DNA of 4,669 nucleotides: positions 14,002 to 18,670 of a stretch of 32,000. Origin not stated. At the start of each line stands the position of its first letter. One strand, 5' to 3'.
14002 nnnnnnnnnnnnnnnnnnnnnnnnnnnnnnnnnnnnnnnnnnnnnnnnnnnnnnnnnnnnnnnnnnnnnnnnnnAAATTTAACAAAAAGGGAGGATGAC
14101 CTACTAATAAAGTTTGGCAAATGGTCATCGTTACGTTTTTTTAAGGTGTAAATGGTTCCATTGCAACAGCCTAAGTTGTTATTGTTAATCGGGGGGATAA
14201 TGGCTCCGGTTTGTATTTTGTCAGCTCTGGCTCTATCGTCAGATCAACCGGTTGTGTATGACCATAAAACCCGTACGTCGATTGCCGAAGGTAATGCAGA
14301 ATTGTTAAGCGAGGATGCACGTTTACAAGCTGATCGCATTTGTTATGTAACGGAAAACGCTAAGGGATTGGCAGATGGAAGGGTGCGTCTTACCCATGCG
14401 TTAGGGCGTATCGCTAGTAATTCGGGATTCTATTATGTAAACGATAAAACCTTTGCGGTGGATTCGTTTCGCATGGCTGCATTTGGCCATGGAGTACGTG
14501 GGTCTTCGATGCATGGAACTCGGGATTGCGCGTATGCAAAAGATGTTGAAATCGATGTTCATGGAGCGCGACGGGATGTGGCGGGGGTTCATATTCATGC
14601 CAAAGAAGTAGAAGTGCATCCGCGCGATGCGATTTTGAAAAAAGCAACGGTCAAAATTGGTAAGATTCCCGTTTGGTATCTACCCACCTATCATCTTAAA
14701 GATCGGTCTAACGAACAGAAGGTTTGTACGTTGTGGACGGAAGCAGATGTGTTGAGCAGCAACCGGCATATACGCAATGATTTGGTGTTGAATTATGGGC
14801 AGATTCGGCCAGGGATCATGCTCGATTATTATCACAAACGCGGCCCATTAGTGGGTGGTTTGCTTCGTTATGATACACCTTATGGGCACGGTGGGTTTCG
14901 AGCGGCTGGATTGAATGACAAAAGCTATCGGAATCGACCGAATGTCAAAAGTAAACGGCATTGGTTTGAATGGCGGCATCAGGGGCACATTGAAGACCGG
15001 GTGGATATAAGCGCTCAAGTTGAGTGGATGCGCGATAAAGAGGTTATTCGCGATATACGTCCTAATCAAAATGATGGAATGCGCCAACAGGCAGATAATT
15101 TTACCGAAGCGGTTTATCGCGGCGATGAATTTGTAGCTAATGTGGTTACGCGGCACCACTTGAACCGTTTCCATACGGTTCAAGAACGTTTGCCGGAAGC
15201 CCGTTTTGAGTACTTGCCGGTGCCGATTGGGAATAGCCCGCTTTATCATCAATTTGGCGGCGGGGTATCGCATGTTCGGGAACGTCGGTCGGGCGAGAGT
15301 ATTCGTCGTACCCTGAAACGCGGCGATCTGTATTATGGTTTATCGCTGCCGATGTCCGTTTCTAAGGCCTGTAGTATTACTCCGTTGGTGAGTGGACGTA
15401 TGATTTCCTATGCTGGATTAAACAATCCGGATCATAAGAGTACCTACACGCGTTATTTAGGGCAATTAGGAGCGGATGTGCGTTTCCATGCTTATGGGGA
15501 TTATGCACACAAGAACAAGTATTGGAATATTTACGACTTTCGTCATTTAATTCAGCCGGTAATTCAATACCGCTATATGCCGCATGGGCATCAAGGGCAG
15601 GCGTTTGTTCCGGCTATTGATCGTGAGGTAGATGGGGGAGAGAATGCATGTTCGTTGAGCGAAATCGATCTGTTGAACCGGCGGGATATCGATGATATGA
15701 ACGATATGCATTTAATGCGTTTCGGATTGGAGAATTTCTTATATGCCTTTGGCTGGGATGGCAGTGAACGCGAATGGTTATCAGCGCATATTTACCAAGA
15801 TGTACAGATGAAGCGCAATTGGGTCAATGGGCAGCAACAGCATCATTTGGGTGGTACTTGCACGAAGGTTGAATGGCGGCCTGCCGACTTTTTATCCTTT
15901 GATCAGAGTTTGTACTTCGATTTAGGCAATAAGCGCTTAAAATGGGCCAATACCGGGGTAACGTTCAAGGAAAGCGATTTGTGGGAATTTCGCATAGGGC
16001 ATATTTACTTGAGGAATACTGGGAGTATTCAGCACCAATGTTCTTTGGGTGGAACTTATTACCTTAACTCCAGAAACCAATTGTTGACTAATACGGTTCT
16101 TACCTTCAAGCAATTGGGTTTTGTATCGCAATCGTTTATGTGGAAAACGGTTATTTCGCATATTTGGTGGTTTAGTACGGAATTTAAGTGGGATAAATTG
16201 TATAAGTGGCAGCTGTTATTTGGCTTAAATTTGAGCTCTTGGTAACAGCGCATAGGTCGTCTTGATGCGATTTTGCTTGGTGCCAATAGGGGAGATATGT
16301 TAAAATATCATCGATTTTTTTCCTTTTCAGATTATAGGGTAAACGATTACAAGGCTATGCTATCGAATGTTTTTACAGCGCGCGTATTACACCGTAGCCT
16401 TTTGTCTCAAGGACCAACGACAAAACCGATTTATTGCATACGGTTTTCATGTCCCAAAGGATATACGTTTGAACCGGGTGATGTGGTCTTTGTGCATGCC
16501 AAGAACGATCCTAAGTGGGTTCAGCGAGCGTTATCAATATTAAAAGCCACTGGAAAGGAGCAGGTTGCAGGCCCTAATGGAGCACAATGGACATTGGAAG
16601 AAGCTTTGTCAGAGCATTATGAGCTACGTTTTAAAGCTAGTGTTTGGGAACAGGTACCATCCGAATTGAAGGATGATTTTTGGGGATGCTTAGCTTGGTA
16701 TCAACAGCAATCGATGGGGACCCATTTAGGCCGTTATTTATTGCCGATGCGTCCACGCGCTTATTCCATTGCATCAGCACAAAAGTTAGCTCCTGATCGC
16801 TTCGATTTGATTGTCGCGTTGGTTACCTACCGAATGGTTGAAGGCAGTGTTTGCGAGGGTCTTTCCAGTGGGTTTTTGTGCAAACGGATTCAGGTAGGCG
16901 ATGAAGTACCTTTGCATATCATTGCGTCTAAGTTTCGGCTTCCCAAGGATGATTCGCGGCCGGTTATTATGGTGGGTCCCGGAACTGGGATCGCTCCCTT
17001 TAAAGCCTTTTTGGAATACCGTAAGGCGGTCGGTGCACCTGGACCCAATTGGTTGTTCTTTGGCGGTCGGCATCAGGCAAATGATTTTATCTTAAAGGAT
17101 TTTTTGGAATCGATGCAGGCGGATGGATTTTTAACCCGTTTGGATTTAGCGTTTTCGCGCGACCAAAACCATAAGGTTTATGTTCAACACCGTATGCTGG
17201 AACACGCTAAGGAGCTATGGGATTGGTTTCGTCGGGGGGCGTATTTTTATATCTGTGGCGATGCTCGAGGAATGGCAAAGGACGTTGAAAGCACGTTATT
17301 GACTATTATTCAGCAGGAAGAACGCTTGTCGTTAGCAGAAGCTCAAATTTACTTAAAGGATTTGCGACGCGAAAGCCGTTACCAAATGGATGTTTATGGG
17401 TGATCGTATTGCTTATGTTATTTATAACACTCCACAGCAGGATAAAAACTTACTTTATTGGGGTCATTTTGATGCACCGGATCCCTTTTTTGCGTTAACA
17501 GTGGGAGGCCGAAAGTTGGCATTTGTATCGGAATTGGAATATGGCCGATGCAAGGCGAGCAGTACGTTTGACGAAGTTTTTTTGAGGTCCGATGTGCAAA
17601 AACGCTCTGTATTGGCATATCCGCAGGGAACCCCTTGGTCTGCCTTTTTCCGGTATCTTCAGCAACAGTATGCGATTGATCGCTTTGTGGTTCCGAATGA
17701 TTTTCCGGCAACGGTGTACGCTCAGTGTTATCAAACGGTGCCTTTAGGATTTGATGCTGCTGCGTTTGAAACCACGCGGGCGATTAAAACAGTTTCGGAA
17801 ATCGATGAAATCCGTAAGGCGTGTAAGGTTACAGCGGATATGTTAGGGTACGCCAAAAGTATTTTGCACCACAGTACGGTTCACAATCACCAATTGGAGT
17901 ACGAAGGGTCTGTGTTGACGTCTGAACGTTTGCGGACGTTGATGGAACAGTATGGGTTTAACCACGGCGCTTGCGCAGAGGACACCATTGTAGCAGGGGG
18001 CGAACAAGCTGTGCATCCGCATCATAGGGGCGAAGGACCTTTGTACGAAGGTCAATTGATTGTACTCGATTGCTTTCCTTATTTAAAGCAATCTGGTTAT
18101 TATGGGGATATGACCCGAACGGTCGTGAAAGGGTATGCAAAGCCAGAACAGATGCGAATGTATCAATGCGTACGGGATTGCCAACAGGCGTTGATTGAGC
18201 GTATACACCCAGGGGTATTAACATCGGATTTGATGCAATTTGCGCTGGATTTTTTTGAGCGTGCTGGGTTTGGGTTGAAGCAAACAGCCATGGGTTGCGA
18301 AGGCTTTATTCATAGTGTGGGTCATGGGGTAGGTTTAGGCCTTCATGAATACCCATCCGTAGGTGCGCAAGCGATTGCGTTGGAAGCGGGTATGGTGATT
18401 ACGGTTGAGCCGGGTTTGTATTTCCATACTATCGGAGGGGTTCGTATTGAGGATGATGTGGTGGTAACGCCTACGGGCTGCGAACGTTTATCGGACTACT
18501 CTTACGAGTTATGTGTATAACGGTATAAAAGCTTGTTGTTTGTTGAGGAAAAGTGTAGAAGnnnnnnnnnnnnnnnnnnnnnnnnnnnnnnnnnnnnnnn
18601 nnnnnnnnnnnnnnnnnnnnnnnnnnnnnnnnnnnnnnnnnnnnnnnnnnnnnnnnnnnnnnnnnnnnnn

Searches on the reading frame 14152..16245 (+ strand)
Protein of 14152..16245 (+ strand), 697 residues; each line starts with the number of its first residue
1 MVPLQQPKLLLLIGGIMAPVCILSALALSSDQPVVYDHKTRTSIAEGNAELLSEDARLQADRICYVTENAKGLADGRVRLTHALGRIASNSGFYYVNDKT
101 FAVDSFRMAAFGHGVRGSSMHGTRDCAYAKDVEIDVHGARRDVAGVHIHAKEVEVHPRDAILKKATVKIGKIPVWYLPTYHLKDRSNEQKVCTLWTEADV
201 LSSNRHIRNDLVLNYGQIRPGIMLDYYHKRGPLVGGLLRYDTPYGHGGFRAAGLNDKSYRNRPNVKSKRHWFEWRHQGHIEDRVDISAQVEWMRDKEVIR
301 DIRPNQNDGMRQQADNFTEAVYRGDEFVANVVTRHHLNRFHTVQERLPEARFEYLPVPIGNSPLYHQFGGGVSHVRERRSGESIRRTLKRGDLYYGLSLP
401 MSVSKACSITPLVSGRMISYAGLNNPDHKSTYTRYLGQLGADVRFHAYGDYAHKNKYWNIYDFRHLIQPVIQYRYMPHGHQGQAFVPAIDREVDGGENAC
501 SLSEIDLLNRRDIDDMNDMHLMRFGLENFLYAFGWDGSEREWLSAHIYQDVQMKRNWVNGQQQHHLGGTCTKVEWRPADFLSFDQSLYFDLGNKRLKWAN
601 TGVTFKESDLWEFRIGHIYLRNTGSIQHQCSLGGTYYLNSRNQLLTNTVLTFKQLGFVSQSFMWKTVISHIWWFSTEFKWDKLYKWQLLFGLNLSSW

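Call 14: search_protein_families(library=pfam, proteins=[window:14152-16245:+], max_evalue=0.00001)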
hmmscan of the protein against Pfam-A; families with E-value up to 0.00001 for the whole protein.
window:14152-16245:+ (697 aa): 1 family
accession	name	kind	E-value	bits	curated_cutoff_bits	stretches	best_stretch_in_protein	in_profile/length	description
PF04453.20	LptD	-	1e-14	55.1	22.4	1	268-630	2-372/384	LPS transport system D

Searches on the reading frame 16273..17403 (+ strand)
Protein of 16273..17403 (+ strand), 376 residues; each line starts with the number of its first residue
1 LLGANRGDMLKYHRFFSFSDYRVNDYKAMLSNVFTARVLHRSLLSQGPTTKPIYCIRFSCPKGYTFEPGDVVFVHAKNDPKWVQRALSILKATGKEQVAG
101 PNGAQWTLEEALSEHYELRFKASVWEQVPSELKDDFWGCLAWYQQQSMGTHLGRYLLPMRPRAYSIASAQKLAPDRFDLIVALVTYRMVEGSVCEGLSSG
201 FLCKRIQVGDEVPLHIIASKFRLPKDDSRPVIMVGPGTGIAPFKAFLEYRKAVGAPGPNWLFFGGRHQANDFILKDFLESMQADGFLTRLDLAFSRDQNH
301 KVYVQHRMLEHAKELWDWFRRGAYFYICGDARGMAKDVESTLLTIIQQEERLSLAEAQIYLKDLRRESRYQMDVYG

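Call 15: search_protein_families(library=pfam, proteins=[window:16273-17403:+], max_evalue=0.00001)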
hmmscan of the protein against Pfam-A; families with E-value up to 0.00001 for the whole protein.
window:16273-17403:+ (376 aa): 2 families
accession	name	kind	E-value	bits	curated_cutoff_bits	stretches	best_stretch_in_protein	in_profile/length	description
PF00175.26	NAD_binding_1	-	4.8e-14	53.4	22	1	233-339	1-108/109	Oxidoreductase NAD-binding domain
PF00667.26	FAD_binding_1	-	7.7e-13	49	32.3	1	151-201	171-222/222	FAD binding domain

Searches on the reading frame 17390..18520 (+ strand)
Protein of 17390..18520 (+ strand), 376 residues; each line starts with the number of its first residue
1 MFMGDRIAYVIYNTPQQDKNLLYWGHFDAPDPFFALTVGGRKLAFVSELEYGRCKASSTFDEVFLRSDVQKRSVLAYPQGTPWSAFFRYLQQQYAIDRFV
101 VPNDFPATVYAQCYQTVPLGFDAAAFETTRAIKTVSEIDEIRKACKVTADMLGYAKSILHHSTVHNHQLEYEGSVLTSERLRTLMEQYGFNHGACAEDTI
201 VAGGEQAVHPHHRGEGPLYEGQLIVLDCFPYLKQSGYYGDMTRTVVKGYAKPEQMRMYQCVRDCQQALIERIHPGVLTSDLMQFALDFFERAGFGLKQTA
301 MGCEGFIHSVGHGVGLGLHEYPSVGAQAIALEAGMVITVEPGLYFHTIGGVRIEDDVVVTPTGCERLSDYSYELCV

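Call 15: search_protein_families(library=pfam, proteins=[window:17390-18520:+], max_evalue=0.00001)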
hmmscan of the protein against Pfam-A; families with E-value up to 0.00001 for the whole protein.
window:17390-18520:+ (376 aa): 1 family
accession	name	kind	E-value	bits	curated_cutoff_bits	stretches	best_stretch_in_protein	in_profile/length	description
PF00557.29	Peptidase_M24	-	7.6e-48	163.5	23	1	140-361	2-208/208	Metallopeptidase family M24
